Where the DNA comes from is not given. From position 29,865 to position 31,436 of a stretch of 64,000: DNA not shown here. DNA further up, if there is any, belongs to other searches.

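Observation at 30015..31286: Animal-type PAICS (PurC fused to class II PurE) in a bacterial pur operon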

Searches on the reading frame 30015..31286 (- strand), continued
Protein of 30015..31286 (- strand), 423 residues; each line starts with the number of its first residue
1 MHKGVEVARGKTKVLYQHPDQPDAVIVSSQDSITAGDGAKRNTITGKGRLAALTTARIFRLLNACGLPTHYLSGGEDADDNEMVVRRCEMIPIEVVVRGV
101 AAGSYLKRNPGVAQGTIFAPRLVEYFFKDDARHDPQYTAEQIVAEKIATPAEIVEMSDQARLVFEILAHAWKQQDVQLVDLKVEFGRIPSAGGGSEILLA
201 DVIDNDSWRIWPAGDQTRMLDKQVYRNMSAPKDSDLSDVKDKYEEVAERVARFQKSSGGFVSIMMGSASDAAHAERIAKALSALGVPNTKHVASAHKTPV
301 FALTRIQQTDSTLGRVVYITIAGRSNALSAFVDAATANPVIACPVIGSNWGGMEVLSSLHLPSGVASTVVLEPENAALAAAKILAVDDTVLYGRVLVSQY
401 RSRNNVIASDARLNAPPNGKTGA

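Call 33: list_cluster_members(proteins=[P0121, P0123, P0124, P0125, P0126, P0127, P0128, P0130, P0132, P0135])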
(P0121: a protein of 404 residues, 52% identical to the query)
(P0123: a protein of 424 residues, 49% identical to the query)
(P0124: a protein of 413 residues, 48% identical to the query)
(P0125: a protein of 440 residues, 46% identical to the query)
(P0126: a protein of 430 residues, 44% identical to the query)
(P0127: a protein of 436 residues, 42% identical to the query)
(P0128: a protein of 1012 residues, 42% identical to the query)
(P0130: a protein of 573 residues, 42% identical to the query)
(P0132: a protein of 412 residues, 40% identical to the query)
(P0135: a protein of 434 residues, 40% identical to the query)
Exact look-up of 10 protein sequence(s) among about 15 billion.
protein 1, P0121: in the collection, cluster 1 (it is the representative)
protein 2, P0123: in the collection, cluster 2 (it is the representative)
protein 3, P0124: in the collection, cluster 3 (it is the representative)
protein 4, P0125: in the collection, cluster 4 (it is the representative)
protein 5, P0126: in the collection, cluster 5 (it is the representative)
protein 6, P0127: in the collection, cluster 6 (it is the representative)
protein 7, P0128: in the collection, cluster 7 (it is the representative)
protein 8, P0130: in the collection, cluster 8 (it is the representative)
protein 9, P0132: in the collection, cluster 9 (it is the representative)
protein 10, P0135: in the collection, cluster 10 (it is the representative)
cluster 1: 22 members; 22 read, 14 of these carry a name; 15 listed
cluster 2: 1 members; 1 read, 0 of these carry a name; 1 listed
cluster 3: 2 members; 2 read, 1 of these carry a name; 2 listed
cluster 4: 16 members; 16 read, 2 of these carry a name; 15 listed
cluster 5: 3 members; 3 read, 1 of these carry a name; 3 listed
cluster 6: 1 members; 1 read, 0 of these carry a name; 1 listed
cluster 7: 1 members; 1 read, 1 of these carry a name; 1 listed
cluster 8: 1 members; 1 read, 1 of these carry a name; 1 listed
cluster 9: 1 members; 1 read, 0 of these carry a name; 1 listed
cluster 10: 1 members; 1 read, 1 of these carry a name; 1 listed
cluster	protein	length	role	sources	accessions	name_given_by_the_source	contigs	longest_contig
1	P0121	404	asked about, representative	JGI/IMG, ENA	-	-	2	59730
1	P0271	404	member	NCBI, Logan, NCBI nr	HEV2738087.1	MAG TPA: phosphoribosylaminoimidazolesuccinocarboxamide synthase [Candidatus Elarobacter ... | phosphoribosylaminoimidazolesuccinocarboxamide synthase [Candidatus Elarobacter sp.]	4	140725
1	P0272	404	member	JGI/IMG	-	phosphoribosylaminoimidazole-succinocarboxamide synthase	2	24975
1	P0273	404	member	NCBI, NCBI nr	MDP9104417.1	MAG: hypothetical protein M3N49_00555 [Candidatus Eremiobacteraeota bacterium] | hypothetical protein [Candidatus Eremiobacteraeota bacterium]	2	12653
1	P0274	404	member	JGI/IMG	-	phosphoribosylaminoimidazole-succinocarboxamide synthase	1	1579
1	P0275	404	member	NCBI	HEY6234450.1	MAG TPA: phosphoribosylaminoimidazolesuccinocarboxamide synthase [Candidatus Elarobacter ...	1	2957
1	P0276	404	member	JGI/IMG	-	phosphoribosylaminoimidazole-succinocarboxamide synthase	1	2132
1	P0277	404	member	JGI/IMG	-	phosphoribosylaminoimidazole-succinocarboxamide synthase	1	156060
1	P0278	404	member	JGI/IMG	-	phosphoribosylaminoimidazole-succinocarboxamide synthase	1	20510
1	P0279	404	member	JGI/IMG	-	phosphoribosylaminoimidazole-succinocarboxamide synthase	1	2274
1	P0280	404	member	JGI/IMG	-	phosphoribosylaminoimidazole-succinocarboxamide synthase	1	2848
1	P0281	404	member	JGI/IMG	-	phosphoribosylaminoimidazole-succinocarboxamide synthase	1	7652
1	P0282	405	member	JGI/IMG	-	phosphoribosylaminoimidazole-succinocarboxamide synthase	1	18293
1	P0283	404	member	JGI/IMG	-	phosphoribosylaminoimidazole-succinocarboxamide synthase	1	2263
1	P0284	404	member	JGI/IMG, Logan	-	phosphoribosylaminoimidazole-succinocarboxamide synthase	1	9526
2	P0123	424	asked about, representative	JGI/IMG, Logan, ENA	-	-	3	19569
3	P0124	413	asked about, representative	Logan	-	-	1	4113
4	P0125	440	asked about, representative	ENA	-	-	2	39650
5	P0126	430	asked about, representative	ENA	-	-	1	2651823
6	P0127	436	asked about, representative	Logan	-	-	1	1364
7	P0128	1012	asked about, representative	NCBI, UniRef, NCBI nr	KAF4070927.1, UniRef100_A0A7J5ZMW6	hypothetical protein AMELA_G00279180 [Ameiurus melas] | PurE domain-containing protein n=1 Tax=Ameiurus melas TaxID=219545 RepID=A0A7J5ZMW6_AMEME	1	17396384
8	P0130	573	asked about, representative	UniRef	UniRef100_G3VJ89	Bifunctional phosphoribosylaminoimidazole carboxylase/phosphoribosylaminoimidazole ...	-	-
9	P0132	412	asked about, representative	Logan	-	-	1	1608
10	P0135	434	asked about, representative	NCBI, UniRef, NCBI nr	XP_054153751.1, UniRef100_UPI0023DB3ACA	bifunctional phosphoribosylaminoimidazole carboxylase/phosphoribosylaminoimidazole ...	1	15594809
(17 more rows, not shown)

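Call 38: find_related_loci(query=A1, collection=genome_contigs, flank=10000)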
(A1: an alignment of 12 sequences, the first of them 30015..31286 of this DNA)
Query A1 (423 aa) in genome_contigs; peptide patterns used: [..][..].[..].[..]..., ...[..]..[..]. (x = any residue, [..] = any of these).
599 stretches matched a pattern (row limit reached: there are more); 581 encode a relative of the query (tblastn E <= 1e-3); the best 80 are kept; 80 distinct loci.
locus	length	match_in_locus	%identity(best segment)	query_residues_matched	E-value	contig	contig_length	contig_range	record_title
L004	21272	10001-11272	83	1-423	0e+0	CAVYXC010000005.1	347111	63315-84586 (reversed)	MAG: Candidatus Eremiobacteraeota bacterium isolate MFD05705.bin.1.187 genome assembly, contig: contig_60444, whole geno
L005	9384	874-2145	82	1-423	0e+0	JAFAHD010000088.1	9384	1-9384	MAG: Vulcanimicrobiota bacterium isolate CP_BE_BS_12 BE_BS_k147_5385040, whole genome shotgun sequence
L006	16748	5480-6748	77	1-423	0e+0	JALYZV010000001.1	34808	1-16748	MAG: Vulcanimicrobiota bacterium isolate KAP bin74 SD1490-92_k127_2195227, whole genome shotgun sequence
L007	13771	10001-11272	74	1-423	0e+0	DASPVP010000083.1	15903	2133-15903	MAG TPA_asm: Candidatus Acidiferrales bacterium isolate SMAG_U12332 k141_1332113, whole genome shotgun sequence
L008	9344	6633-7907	75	1-420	0e+0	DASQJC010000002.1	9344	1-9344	MAG TPA_asm: Candidatus Eremiobacteraceae bacterium isolate SMAG_U11875 k141_860502, whole genome shotgun sequence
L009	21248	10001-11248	75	1-415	0e+0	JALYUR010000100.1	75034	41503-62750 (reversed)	MAG: Vulcanimicrobiota bacterium isolate LAG bin22 SD1463-65_k127_361056, whole genome shotgun sequence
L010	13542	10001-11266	75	1-420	0e+0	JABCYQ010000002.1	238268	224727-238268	MAG: Vulcanimicrobiota bacterium isolate Inc-BW-H-2-M_MAG31 Ga0210384_10000026, whole genome shotgun sequence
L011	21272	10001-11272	75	1-423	0e+0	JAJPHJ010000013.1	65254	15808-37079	MAG: Proteobacteria bacterium isolate Centralia_MAG_155 k107_1919234, whole genome shotgun sequence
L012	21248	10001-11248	74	1-416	0e+0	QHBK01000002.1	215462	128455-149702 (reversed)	MAG: Candidatus Eremiobacter antarcticus isolate RRmetagenome_bin22 25913.lane1.1__paired__contig_1365, whole genome sho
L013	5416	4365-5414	77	1-350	0e+0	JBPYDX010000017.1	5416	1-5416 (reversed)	MAG: Candidatus Eremiobacteraceae bacterium isolate Bin.001.fastaField_forest_FP4 k127_10703219, whole genome shotgun se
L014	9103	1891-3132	60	1-417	6e-160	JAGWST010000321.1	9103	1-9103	MAG: bacterium isolate REEB356 k141_2751771, whole genome shotgun sequence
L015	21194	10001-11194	52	1-418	5e-145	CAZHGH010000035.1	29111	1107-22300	MAG TPA_asm: uncultured bacterium isolate SRP272529_co1_161 genome assembly, contig: NODE_2416_length_29111_cov_268.7746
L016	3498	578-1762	52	1-417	5e-150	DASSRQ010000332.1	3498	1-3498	MAG TPA_asm: Candidatus Baltobacteraceae bacterium isolate SMAG_U493 k141_1318489, whole genome shotgun sequence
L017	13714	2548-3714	53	1-415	9e-145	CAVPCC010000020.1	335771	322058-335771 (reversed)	MAG: Candidatus Eremiobacteraeota bacterium isolate MFD10064.bin.2.113 genome assembly, contig: contig_49410, whole geno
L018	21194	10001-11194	51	1-418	3e-143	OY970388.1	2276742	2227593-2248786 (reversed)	MAG: Candidatus Eremiobacteraeota bacterium isolate MFD09603.bin.1.231 genome assembly, chromosome: 1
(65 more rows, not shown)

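Call 43: list_cluster_members(proteins=[P0134, P0137, P0140, P0161, P0165, P0171, P0172, P0173, P0177, P0228])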
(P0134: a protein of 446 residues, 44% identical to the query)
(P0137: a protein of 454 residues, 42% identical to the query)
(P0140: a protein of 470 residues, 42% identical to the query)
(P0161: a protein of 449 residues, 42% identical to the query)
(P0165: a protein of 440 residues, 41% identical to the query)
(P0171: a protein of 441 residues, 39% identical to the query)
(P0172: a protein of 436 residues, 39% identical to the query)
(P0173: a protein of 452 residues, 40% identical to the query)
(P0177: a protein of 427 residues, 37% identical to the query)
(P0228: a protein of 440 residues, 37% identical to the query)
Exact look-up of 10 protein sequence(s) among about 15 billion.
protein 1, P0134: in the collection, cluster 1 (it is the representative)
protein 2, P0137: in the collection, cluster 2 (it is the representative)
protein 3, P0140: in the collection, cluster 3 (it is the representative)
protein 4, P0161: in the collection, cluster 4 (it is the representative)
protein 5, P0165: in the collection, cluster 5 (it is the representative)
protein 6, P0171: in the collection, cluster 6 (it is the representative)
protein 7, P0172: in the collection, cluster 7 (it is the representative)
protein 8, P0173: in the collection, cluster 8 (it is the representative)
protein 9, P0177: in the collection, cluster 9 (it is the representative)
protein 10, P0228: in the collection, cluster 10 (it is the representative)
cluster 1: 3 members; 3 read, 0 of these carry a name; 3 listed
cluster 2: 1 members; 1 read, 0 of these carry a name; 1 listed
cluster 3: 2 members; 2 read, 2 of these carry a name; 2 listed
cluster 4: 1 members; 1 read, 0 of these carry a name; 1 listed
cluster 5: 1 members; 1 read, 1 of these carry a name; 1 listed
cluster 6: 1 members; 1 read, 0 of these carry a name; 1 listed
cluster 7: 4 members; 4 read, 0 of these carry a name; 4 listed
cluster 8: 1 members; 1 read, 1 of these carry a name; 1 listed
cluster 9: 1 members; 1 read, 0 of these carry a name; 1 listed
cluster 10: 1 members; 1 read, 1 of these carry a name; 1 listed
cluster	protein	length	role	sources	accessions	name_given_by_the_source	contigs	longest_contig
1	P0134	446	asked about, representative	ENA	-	-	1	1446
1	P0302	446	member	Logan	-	-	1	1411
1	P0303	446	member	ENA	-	-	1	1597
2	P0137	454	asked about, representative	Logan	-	-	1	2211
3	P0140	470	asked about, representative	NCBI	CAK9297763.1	unnamed protein product [Gordionus sp. m RMFG-2023]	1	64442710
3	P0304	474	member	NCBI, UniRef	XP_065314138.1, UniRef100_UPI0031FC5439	bifunctional phosphoribosylaminoimidazole carboxylase/phosphoribosylaminoimidazole ...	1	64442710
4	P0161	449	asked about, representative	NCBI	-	-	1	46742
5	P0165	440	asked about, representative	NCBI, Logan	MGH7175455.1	MAG: phosphoribosylaminoimidazolesuccinocarboxamide synthase [Minisyncoccia bacterium]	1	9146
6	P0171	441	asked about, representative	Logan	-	-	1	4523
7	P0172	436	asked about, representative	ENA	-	-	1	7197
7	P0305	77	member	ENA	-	-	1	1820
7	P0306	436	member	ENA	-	-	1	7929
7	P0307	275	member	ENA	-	-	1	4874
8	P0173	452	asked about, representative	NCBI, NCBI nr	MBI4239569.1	AIR carboxylase family protein [Candidatus Uhrbacteria bacterium]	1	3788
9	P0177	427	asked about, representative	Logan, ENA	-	-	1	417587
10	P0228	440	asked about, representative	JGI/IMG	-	phosphoribosylaminoimidazole carboxylase PurE protein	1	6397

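Call 58: search_protein_families(library=pfam, proteins=[P0121, P0090, L003:14369-14932:+, L003:14934-15434:+], max_evalue=0.01)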
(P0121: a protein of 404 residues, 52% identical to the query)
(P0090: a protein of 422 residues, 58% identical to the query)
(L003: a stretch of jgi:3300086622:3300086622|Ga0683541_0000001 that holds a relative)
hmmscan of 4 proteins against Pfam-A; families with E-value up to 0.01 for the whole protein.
P0121 (404 aa): 2 families
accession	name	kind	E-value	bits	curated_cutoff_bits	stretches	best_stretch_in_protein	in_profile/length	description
PF01259.24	SAICAR_synt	-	5.5e-56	190.4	20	1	7-227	2-217/233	SAICAR synthetase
PF00731.26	AIRC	-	0.00016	21.7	30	1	272-342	13-82/148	AIR carboxylase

P0090 (422 aa): 2 families
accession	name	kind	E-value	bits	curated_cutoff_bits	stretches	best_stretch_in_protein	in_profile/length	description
PF01259.24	SAICAR_synt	-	3.9e-60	203.9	20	1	7-229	2-222/233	SAICAR synthetase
PF00731.26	AIRC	-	2.1e-25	89.4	30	1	259-389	2-134/148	AIR carboxylase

L003:14369-14932:+ (187 aa): 0 families

L003:14934-15434:+ (166 aa): 1 family
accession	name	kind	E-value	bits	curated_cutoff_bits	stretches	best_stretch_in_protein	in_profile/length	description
PF02700.19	PurS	-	3.4e-06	27.6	22.2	0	129-161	44-76/77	Phosphoribosylformylglycinamidine (FGAM) synthase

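Call 62: predict_structure(alignment_id=A2)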
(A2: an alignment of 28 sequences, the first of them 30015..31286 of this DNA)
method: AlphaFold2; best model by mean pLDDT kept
length: 423 residues; sequences in the alignment: 28
mean_pLDDT: 81.9   pTM: 0.83
mean pLDDT of the five models: 81.9, 81.6, 81.5, 81.4, 77.8
residues with pLDDT >= 90: 169; 70-90: 184; 50-70: 45; < 50: 25
segments of 3 or more residues with pLDDT < 50: 349-368, 419-423
pLDDT, mean of each block of 10 residues (from residue 1): 82 86 88 61 77 90 93 89 91 91 84 88 85 74 91 93 94 90 91 84 76 74 64 76 86 81 90 93 93 89 92 87 75 89 70 37 42 86 89 93 83 60 38
secondary structure, 60 per line:
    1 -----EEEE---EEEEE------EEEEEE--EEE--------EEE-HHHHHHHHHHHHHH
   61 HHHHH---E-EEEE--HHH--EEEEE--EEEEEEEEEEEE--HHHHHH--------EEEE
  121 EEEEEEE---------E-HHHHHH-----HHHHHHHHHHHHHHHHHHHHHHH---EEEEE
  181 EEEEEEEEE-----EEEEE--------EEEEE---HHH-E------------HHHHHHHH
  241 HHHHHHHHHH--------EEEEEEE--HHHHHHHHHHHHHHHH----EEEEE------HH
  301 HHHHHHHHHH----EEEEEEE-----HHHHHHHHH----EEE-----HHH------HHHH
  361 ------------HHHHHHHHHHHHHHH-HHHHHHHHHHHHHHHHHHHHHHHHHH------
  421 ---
elements in order: E6-9 E13-17 E24-29 E32-34 E43-45 H47-65 E71-74 E82-86 E89-100 H103-108 E117-127 H139-144 H150-172 E176-189 E195-199 E208-212 H233-250 E259-265 H268-283 E288-292 H299-310 E315-321 H327-335 E340-342 H357-360 H373-387 H389-414
